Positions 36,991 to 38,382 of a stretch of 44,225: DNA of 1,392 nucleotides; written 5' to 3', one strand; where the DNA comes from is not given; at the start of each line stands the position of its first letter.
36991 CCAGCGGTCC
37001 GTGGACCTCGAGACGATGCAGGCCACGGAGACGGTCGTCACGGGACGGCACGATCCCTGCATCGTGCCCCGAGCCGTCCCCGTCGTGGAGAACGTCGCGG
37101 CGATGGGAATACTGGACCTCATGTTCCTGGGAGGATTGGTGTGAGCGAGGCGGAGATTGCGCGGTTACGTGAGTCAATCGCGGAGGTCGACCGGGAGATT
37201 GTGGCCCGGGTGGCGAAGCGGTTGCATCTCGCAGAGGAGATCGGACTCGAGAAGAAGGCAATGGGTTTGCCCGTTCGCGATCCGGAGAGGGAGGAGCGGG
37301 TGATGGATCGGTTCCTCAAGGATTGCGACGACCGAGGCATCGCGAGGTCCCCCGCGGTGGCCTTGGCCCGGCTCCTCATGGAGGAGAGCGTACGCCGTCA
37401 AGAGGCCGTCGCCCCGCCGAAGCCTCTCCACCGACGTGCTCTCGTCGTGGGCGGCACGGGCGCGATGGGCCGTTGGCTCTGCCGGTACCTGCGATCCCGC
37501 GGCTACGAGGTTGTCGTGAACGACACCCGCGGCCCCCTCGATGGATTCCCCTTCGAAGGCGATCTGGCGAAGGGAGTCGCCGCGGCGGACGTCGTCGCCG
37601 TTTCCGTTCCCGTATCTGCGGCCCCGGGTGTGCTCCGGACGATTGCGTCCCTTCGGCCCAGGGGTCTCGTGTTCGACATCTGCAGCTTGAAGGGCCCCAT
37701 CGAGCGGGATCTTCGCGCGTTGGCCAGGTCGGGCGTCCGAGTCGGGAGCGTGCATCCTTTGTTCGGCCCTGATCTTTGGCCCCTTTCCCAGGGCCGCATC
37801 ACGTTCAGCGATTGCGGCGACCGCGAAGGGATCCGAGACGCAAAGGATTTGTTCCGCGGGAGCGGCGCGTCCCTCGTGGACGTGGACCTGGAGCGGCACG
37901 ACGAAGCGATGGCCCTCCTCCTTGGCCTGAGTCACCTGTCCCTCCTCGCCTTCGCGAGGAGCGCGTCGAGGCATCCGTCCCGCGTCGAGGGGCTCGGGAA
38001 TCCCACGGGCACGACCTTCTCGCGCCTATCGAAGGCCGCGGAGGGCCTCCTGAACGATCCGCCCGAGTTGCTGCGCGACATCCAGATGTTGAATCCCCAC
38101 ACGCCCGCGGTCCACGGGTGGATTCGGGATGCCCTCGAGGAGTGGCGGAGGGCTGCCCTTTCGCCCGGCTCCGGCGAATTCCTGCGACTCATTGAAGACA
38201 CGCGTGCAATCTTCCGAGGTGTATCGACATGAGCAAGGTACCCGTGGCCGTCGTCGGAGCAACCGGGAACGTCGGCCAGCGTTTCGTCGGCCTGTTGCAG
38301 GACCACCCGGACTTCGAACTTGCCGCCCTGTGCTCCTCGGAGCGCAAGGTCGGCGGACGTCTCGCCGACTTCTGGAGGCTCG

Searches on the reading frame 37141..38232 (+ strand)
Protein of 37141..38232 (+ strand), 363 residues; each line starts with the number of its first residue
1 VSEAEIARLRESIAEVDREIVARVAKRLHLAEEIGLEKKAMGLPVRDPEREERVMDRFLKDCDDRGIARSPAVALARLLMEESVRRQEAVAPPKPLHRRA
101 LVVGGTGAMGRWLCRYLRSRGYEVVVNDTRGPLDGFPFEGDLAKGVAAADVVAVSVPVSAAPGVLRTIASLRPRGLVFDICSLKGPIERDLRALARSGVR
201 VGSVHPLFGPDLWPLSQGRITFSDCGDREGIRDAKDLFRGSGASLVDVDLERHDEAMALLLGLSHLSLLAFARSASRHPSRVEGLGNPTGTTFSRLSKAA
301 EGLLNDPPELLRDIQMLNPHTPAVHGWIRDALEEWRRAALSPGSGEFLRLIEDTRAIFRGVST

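Call 82: search_protein_families(library=pfam, proteins=[window:37141-38232:+], max_evalue=0.00001)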
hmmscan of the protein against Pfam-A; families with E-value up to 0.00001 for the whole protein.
window:37141-38232:+ (363 aa): 2 families
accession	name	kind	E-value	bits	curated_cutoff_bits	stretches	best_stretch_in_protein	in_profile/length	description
PF01817.26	CM_2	-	1.4e-17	64.1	27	1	9-88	1-80/80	Chorismate mutase type II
PF02153.23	PDH_N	-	2.2e-09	37.4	26.5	1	143-211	40-108/154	Prephenate dehydrogenase, nucleotide-binding domain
